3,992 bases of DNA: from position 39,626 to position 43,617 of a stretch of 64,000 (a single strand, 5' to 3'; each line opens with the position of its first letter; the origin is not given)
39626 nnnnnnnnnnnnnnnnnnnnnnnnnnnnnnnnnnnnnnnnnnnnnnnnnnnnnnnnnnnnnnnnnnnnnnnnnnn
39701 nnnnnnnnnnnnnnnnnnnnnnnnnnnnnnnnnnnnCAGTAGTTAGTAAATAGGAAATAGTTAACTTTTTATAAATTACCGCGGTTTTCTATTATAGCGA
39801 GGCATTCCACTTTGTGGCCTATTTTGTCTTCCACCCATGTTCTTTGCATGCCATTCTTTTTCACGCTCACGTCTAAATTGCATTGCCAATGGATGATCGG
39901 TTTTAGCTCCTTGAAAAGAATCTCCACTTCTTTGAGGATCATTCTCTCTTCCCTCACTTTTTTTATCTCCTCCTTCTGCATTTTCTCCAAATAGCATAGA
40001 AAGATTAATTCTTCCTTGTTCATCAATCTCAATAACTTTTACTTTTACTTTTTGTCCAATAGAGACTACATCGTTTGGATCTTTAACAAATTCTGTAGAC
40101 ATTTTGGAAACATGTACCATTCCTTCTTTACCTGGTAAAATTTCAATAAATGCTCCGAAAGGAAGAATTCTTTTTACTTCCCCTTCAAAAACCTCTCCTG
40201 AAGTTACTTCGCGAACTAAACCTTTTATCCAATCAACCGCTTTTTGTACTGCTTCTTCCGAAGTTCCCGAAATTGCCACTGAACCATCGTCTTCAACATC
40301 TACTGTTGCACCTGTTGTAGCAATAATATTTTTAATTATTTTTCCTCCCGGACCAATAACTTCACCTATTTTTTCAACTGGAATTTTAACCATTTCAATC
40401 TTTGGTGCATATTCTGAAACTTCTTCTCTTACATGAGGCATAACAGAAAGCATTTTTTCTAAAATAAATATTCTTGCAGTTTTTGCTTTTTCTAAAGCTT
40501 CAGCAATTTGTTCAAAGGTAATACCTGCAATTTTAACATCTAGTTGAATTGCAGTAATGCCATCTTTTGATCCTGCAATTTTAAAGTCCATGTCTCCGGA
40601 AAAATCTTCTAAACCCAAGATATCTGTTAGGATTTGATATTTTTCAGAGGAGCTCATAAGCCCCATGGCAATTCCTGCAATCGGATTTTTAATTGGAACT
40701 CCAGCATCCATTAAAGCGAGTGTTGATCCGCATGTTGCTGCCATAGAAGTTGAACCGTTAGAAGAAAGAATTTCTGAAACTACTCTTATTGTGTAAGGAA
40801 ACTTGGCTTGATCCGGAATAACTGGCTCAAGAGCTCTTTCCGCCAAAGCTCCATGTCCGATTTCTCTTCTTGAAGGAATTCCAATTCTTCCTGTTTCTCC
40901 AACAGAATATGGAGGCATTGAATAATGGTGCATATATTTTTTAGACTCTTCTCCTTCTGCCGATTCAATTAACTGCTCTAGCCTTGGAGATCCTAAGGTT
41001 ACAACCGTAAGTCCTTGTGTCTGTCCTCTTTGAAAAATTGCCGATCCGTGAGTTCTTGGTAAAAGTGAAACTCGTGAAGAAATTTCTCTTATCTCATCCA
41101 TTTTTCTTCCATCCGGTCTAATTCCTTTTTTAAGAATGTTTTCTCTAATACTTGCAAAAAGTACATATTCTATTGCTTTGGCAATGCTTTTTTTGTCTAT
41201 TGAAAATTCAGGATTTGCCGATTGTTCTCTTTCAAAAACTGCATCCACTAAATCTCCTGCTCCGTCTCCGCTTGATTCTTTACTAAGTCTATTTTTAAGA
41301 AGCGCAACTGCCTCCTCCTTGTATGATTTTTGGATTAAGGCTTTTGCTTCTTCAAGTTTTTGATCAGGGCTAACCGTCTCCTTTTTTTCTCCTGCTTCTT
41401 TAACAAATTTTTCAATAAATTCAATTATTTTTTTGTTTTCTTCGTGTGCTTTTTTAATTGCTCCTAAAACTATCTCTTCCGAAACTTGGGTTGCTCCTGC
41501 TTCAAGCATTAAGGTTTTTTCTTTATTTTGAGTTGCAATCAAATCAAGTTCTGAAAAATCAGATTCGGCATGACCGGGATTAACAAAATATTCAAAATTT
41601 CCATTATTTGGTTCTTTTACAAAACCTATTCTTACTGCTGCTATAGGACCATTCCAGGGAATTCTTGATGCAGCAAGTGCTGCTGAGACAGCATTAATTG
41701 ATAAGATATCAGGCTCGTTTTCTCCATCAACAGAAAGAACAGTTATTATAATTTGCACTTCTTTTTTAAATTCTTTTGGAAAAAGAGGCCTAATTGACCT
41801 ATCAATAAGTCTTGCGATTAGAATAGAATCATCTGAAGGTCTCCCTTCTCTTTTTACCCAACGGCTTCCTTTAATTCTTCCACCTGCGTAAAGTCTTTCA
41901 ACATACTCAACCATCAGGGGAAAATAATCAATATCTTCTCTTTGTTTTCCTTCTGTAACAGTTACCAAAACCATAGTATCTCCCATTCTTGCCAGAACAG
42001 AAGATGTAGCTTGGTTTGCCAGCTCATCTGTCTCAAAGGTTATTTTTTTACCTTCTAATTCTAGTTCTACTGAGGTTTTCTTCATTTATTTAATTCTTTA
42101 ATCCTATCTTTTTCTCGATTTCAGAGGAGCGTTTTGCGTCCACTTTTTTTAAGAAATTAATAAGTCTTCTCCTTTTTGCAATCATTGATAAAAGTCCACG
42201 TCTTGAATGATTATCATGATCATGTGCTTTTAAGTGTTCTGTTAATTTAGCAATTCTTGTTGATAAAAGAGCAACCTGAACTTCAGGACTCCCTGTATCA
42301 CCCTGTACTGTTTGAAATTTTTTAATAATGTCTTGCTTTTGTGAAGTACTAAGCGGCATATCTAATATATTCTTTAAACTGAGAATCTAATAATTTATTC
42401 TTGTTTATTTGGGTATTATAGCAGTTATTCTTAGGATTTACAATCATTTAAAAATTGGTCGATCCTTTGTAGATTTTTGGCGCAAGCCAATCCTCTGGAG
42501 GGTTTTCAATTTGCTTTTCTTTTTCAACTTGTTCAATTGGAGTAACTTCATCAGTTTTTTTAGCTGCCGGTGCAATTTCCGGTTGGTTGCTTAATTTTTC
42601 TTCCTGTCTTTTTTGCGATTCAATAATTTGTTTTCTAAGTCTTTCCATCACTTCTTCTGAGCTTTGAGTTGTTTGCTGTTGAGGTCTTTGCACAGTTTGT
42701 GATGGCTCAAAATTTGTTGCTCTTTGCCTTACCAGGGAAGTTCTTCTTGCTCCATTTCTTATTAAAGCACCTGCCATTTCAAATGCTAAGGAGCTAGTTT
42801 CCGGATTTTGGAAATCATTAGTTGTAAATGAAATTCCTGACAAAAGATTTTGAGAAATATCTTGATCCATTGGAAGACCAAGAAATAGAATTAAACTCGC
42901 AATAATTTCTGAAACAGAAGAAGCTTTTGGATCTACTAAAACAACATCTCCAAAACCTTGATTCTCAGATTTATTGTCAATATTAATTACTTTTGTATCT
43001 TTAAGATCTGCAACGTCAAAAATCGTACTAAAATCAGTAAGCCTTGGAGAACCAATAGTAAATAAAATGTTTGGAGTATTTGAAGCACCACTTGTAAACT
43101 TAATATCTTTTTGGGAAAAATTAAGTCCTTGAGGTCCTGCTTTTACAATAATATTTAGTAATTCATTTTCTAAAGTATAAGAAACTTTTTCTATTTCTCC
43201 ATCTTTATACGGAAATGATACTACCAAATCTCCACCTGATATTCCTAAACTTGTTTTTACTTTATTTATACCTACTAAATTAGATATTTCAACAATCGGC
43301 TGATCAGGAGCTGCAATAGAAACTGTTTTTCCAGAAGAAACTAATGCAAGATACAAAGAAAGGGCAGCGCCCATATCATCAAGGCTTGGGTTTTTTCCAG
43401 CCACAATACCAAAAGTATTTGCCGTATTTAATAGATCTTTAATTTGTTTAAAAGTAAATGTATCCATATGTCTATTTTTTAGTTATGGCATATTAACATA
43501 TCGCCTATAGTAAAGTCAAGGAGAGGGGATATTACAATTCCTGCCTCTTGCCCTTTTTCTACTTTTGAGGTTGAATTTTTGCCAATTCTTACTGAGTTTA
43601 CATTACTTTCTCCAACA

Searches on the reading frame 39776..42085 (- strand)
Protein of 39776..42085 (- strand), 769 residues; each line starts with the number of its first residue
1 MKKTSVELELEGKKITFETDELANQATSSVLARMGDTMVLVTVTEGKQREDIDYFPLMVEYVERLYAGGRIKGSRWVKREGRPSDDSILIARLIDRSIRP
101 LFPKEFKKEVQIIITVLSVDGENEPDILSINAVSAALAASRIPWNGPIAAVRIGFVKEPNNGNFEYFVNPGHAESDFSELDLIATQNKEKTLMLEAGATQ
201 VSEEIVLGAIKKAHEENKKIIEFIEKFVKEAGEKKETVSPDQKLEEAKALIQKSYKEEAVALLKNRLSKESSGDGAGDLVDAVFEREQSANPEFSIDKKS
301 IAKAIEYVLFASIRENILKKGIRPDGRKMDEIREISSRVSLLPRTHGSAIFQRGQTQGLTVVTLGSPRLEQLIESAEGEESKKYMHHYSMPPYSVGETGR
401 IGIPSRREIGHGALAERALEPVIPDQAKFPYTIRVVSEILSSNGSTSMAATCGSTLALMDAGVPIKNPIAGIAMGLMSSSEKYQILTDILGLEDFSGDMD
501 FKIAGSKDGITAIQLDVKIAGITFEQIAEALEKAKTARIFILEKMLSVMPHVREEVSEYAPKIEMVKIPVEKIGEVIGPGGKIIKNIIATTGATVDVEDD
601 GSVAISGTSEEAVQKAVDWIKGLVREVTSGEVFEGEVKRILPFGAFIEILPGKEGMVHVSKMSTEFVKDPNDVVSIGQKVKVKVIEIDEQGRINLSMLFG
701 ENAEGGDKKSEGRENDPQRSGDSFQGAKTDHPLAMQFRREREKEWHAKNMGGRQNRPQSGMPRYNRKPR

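Call 6: search_protein_families(library=pfam, proteins=[window:39776-42085:-], max_evalue=0.001)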
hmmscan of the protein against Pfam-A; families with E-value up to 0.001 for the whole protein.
window:39776-42085:- (769 aa): 7 families
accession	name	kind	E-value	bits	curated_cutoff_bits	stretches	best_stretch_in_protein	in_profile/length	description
PF01138.27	RNase_PH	-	7.4e-62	208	25.5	2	11-143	1-130/130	3' exoribonuclease family, domain 1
PF00575.29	S1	-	3.1e-21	76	22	1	627-697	2-73/74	S1 RNA binding domain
PF00013.35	KH_1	-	8.6e-13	48.3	21.5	1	565-621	3-65/66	KH domain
PF03725.20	RNase_PH_C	-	2.1e-12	47.2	20.8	1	146-215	1-66/67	3' exoribonuclease family, domain 2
PF23459.1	S1_RRP5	-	3.3e-06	28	27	1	628-690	2-64/72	RRP5 S1 domain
PF22675.2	KH-I_KHDC4-BBP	-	8.7e-05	22.7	30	1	573-611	8-47/76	KHDC4/BBP-like, KH-domain type I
PF23052.1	KH_N4BP1_2nd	-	0.00059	20.3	27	0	578-630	19-70/120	N4BP1, second type I KH-domain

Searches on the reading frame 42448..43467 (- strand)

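Call 6: search_protein_families(library=pfam, proteins=[window:42448-43467:-], max_evalue=0.001)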
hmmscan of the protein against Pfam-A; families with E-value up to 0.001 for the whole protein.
window:42448-43467:- (339 aa): 1 family
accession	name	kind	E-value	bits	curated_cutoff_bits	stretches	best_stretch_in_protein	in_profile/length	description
PF01368.27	DHH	-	3.3e-05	24.6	28.1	1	21-212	4-125/125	DHH family, N-terminal domain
